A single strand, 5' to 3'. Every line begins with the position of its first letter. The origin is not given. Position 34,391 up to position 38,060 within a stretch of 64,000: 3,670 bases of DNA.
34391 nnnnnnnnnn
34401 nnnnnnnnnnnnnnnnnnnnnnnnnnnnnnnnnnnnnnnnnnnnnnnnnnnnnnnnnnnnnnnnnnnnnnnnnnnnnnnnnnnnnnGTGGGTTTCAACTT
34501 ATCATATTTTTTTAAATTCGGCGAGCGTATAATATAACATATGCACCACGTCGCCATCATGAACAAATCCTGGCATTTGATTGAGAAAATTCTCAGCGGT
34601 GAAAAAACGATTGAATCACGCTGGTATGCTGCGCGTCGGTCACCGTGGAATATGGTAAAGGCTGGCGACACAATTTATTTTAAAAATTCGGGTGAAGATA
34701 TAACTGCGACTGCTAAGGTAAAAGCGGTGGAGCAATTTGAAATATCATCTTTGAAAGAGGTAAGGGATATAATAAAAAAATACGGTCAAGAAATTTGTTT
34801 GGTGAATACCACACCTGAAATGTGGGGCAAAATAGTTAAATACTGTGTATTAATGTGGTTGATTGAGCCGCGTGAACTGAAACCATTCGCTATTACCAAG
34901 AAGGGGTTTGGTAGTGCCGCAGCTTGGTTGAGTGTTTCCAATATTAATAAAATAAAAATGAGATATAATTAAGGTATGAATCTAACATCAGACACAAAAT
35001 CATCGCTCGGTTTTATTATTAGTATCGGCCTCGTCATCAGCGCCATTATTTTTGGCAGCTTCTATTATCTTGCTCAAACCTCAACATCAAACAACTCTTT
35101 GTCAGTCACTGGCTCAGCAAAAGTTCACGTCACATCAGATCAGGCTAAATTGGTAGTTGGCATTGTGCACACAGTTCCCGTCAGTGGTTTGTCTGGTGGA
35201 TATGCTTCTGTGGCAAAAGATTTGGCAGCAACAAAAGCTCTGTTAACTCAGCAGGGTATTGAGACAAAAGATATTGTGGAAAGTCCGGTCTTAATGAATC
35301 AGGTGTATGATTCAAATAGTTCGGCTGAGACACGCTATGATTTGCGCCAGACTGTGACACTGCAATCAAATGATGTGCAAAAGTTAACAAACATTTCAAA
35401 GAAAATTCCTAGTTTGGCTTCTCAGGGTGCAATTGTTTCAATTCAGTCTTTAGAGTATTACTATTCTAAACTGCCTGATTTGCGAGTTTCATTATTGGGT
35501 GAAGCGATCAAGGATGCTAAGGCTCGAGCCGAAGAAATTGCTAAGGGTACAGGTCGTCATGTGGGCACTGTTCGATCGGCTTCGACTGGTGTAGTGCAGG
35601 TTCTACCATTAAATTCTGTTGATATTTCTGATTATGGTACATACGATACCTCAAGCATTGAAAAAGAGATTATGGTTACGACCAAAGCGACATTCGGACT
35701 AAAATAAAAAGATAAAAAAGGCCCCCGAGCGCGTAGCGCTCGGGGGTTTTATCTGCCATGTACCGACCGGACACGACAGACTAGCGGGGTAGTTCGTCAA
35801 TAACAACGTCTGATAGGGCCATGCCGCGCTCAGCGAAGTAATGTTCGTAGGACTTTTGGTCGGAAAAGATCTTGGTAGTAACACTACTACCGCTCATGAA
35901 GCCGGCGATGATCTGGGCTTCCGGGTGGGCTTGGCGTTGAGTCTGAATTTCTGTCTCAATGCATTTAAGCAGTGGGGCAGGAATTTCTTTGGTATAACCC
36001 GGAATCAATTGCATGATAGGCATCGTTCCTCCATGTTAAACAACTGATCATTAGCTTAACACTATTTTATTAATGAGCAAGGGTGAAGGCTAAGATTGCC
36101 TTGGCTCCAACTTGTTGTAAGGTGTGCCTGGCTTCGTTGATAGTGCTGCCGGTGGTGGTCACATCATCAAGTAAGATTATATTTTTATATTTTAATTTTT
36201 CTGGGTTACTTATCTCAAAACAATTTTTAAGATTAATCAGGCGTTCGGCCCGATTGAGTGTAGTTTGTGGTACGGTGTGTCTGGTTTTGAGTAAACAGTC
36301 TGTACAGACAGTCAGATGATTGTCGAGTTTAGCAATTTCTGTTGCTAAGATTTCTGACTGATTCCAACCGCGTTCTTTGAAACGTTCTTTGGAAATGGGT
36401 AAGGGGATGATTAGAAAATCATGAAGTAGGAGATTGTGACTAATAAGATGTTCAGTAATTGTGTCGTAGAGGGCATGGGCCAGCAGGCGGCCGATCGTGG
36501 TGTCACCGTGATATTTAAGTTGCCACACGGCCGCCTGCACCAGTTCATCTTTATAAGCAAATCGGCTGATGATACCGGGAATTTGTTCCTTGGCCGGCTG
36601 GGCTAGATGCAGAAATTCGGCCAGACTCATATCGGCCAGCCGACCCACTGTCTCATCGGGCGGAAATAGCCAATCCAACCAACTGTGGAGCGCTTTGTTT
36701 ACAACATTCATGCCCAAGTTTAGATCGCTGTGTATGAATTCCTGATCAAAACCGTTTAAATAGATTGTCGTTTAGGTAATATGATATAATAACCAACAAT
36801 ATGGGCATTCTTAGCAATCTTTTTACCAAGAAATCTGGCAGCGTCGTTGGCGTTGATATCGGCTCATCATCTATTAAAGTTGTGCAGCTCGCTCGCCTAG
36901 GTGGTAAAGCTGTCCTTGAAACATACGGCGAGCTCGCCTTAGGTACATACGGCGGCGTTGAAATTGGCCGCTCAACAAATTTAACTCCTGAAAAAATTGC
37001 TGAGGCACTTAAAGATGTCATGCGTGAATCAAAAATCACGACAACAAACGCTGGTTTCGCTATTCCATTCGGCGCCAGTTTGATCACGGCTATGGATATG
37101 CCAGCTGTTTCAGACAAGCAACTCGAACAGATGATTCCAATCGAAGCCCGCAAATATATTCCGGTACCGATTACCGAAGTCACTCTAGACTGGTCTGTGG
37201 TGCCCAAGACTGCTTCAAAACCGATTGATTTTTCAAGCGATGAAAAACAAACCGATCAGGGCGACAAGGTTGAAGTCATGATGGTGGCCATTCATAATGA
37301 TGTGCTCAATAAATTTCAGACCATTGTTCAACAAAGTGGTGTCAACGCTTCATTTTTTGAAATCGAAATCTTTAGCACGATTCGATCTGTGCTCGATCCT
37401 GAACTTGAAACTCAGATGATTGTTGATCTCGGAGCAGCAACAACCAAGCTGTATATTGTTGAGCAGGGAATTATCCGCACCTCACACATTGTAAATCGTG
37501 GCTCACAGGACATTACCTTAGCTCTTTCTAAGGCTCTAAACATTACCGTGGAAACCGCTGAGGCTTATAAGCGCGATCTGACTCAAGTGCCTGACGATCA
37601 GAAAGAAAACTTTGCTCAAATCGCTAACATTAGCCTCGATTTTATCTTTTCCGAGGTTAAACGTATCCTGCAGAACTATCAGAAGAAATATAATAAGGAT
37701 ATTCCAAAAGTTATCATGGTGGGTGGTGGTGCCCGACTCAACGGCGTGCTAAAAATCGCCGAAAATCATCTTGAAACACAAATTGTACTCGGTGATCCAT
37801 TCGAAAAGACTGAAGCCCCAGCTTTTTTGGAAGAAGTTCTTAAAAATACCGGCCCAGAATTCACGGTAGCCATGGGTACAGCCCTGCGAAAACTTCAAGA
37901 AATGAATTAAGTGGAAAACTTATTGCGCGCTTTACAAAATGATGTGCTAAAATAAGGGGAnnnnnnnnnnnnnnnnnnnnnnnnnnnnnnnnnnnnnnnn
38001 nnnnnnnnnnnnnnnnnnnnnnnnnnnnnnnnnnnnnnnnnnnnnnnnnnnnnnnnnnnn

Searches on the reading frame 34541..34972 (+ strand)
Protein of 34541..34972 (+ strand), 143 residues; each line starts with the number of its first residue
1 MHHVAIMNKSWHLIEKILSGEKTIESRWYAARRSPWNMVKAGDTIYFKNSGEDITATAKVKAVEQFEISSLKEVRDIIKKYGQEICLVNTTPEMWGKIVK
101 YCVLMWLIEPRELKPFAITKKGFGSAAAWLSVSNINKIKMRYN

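Call 19: search_protein_families(library=pfam, proteins=[window:34541-34972:+], max_evalue=0.001)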
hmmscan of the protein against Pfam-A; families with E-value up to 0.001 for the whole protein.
window:34541-34972:+ (143 aa): 1 family
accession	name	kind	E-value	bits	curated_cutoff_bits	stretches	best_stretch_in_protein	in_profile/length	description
PF04266.20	ASCH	-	3.2e-05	25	21.2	1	13-76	7-63/103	ASCH domain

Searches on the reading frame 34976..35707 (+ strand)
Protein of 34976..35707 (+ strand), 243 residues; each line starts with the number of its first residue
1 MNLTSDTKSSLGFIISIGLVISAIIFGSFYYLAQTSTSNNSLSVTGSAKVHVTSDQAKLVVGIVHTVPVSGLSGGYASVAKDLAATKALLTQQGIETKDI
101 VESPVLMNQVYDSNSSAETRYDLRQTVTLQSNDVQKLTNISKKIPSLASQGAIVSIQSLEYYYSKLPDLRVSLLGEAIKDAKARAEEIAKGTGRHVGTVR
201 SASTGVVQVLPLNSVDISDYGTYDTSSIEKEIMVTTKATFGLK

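Call 21: search_protein_families(library=pfam, proteins=[window:34976-35707:+], max_evalue=0.001)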
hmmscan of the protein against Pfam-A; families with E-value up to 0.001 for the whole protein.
window:34976-35707:+ (243 aa): 1 family
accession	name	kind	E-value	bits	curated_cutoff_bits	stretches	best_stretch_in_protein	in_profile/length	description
PF04402.19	SIMPL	-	1.2e-22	81.7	25.2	1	42-204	1-160/205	Protein of unknown function (DUF541)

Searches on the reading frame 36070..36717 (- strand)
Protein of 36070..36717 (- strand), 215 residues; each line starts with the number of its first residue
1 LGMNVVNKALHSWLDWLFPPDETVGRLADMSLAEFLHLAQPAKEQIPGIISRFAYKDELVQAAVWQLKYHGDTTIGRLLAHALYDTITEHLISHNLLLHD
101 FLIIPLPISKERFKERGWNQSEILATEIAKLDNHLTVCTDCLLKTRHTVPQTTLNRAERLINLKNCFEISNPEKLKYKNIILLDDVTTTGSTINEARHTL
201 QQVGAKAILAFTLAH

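Call 21: search_protein_families(library=pfam, proteins=[window:36070-36717:-], max_evalue=0.001)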
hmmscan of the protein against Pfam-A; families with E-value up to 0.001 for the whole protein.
window:36070-36717:- (215 aa): 1 family
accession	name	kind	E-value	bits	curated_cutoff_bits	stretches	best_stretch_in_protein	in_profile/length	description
PF00156.33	Pribosyltran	-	9.1e-06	25.5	26.3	1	159-212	79-122/158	Phosphoribosyl transferase domain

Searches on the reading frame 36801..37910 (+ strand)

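Call 21: search_protein_families(library=pfam, proteins=[window:36801-37910:+], max_evalue=0.001)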
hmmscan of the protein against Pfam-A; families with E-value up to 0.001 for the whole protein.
window:36801-37910:+ (369 aa): 3 families
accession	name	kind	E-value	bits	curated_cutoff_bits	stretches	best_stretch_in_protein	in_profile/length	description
PF11104.14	PilM_2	-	2.1e-37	129.3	27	1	17-364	1-339/340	Type IV pilus assembly protein PilM;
PF14450.12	FtsA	-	2.8e-14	54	31.8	1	207-343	2-114/127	Cell division protein FtsA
PF06723.19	MreB_Mbl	-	6.2e-05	22.4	27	0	272-331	243-304/327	MreB/Mbl protein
